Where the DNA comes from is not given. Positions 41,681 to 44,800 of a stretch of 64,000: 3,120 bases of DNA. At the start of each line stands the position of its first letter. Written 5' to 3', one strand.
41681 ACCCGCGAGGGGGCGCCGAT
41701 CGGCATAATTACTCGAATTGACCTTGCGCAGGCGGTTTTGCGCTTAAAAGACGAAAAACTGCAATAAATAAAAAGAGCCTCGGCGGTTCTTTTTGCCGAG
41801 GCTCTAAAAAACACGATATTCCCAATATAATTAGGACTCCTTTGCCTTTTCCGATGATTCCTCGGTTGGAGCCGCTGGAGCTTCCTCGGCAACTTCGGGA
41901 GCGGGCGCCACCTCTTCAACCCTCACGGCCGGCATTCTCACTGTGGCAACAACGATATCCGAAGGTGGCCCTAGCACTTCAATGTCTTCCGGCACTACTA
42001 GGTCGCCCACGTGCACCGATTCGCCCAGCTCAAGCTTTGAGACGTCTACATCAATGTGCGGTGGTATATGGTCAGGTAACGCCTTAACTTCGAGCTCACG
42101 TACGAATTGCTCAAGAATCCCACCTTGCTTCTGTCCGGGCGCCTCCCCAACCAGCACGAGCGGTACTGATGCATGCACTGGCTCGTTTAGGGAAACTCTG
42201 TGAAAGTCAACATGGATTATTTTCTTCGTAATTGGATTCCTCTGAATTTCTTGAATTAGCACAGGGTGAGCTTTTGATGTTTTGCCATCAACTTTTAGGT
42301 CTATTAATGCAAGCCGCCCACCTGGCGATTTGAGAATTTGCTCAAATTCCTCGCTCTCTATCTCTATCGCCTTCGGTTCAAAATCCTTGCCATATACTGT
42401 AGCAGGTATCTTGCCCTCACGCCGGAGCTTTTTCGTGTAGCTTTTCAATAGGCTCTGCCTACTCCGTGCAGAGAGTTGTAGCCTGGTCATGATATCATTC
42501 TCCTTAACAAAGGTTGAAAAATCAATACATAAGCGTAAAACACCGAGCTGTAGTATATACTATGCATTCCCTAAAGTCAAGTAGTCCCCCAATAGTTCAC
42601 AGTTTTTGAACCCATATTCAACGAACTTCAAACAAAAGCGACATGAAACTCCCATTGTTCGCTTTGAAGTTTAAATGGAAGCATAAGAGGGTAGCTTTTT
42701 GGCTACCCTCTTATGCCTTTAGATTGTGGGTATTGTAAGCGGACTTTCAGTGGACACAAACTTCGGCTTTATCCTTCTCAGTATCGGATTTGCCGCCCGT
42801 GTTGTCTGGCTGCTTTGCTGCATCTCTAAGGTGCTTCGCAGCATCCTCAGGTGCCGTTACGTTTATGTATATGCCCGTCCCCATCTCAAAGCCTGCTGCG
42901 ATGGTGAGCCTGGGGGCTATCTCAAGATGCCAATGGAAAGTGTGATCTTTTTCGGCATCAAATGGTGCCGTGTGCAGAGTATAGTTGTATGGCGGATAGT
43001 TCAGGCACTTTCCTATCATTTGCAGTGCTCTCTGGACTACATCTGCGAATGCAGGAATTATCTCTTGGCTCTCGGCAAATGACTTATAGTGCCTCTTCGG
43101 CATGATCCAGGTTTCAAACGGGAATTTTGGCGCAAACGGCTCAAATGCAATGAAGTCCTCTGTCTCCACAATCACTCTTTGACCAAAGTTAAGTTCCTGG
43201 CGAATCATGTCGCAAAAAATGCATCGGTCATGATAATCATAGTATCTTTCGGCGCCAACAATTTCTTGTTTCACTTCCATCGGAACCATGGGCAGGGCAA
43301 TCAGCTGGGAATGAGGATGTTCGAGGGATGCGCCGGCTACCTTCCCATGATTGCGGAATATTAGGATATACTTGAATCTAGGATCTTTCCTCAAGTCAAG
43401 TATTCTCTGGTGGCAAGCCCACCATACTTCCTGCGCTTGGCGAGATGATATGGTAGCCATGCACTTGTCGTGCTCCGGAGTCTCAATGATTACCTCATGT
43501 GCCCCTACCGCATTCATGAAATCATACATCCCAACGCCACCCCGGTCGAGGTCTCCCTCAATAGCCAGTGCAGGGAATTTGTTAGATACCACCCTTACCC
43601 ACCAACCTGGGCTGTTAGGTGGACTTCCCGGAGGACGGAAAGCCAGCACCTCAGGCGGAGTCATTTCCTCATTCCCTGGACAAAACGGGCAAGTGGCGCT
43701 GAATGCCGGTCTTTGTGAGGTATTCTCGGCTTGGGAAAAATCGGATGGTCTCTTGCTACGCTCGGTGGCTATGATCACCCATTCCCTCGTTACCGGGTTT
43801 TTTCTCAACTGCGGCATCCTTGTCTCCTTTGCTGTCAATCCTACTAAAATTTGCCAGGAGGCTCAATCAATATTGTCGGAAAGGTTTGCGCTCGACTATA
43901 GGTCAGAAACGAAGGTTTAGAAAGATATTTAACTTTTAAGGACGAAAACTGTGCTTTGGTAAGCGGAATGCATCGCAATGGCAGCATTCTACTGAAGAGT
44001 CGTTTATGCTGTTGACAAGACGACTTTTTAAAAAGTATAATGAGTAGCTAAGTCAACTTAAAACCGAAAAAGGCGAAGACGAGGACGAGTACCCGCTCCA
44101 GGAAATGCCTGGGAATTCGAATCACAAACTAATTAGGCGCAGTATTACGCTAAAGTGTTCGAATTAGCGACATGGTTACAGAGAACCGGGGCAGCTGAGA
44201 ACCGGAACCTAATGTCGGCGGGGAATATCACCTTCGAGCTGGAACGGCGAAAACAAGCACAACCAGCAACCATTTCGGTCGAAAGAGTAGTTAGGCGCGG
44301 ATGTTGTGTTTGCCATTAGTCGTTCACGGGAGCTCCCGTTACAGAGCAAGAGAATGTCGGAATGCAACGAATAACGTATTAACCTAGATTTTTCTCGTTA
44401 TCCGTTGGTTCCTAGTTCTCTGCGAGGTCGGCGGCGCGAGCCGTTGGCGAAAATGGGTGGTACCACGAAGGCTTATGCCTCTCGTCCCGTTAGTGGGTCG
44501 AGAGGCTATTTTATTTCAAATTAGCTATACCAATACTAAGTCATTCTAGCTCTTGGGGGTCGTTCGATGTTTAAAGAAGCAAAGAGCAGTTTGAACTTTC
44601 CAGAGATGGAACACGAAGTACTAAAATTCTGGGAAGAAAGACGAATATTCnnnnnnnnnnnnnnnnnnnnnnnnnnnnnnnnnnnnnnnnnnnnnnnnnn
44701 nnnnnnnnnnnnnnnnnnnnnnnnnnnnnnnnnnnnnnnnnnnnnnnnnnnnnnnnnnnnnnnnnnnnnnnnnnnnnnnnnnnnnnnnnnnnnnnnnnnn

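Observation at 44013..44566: T-box leader with Ile specifier upstream of a type-2-length isoleucyl-tRNA synthetase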

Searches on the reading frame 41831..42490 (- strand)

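Call 6: search_protein_families(library=ncbifam, proteins=[window:41831-42490:-])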
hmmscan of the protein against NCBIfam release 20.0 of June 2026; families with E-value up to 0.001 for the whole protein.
window:41831-42490:- (219 aa): 17 families
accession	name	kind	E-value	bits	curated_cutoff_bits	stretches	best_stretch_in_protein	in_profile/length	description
NF004133.0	PRK05618.2-4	equivalog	1.3e-58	198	197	1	4-214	3-208/210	50S ribosomal protein L25/general stress protein Ctc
NF004137.0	PRK05618.3-3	equivalog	1.9e-53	181.6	270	1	2-217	2-212/241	50S ribosomal protein L25/general stress protein Ctc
NF004139.0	PRK05618.4-2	equivalog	1.9e-53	180.9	195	1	4-187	3-188/202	50S ribosomal protein L25/general stress protein Ctc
TIGR00731.1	bL25_bact_ctc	equivalog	2.7e-48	164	73.1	1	6-183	1-174/176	50S ribosomal protein L25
NF004128.0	PRK05618.1-2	equivalog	9.1e-45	152.9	174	1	3-204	4-204/210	50S ribosomal protein L25/general stress protein Ctc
NF004136.0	PRK05618.3-2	equivalog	1.5e-44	151.9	212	1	1-198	1-194/202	50S ribosomal protein L25/general stress protein Ctc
NF004130.0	PRK05618.1-5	equivalog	2.8e-44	151.1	199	1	2-203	2-205/212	50S ribosomal protein L25/general stress protein Ctc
NF004129.0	PRK05618.1-4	equivalog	1.8e-43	148.2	164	1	7-184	3-175/178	50S ribosomal protein L25/general stress protein Ctc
NF004132.0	PRK05618.2-2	equivalog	5e-40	137.3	225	1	1-189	1-182/193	50S ribosomal protein L25/general stress protein Ctc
NF004135.0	PRK05618.3-1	equivalog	6.6e-40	136.7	222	1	5-174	6-175/190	50S ribosomal protein L25/general stress protein Ctc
NF004141.0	PRK05618.4-4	equivalog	3.3e-39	134.4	309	1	6-203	6-199/201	50S ribosomal protein L25/general stress protein Ctc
NF004131.0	PRK05618.2-1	equivalog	2.4e-37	128.5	189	1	3-208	5-202/207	50S ribosomal protein L25/general stress protein Ctc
NF004140.0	PRK05618.4-3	equivalog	1.4e-36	125.8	270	1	1-190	1-185/197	50S ribosomal protein L25/general stress protein Ctc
NF004134.0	PRK05618.2-5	equivalog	7.8e-35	120.3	316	1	15-207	14-204/217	50S ribosomal protein L25/general stress protein Ctc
NF004138.0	PRK05618.4-1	equivalog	4.3e-25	88.7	360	1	17-174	20-176/203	50S ribosomal protein L25/general stress protein Ctc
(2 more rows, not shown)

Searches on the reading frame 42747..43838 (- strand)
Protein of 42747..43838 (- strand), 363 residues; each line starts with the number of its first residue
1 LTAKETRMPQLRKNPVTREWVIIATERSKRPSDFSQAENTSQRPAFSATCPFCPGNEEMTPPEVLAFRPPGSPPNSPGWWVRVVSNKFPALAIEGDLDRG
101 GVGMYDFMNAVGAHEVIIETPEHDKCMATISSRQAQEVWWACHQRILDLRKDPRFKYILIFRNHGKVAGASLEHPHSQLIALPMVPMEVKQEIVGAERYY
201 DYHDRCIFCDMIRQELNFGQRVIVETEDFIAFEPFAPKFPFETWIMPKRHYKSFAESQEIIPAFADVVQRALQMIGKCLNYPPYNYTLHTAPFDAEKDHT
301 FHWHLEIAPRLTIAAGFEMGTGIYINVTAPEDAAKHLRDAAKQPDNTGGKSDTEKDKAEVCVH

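Call 6: search_protein_families(library=ncbifam, proteins=[window:42747-43838:-])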
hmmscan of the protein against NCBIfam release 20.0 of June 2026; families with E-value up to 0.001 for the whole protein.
window:42747-43838:- (363 aa): 2 families
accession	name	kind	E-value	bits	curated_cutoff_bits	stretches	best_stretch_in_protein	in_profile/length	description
NF008724.0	PRK11720.1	equivalog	2.7e-47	161.6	448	1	4-342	5-340/348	UDP-glucose--hexose-1-phosphate uridylyltransferase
TIGR00209.1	galT_1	equivalog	1.2e-40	139.6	102.1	1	8-338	10-337/349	galactose-1-phosphate uridylyltransferase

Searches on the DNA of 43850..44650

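Call 4: search_rna_families(source=window, start=43850, end=44650, threshold=evalue, max_evalue=10, show_alignments=5)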
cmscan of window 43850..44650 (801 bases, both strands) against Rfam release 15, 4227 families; matches with E-value up to 10: 2.
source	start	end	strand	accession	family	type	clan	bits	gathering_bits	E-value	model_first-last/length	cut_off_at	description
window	44067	44492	+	RF00230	T-box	Cis-reg; leader;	-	58.6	93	4.5e-12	1-219/219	no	T-box leader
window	44196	44232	+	RF02975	DUF3800-XI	Gene; sRNA;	-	11.4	37.8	9.9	1-48/48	no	DUF3800-XI RNA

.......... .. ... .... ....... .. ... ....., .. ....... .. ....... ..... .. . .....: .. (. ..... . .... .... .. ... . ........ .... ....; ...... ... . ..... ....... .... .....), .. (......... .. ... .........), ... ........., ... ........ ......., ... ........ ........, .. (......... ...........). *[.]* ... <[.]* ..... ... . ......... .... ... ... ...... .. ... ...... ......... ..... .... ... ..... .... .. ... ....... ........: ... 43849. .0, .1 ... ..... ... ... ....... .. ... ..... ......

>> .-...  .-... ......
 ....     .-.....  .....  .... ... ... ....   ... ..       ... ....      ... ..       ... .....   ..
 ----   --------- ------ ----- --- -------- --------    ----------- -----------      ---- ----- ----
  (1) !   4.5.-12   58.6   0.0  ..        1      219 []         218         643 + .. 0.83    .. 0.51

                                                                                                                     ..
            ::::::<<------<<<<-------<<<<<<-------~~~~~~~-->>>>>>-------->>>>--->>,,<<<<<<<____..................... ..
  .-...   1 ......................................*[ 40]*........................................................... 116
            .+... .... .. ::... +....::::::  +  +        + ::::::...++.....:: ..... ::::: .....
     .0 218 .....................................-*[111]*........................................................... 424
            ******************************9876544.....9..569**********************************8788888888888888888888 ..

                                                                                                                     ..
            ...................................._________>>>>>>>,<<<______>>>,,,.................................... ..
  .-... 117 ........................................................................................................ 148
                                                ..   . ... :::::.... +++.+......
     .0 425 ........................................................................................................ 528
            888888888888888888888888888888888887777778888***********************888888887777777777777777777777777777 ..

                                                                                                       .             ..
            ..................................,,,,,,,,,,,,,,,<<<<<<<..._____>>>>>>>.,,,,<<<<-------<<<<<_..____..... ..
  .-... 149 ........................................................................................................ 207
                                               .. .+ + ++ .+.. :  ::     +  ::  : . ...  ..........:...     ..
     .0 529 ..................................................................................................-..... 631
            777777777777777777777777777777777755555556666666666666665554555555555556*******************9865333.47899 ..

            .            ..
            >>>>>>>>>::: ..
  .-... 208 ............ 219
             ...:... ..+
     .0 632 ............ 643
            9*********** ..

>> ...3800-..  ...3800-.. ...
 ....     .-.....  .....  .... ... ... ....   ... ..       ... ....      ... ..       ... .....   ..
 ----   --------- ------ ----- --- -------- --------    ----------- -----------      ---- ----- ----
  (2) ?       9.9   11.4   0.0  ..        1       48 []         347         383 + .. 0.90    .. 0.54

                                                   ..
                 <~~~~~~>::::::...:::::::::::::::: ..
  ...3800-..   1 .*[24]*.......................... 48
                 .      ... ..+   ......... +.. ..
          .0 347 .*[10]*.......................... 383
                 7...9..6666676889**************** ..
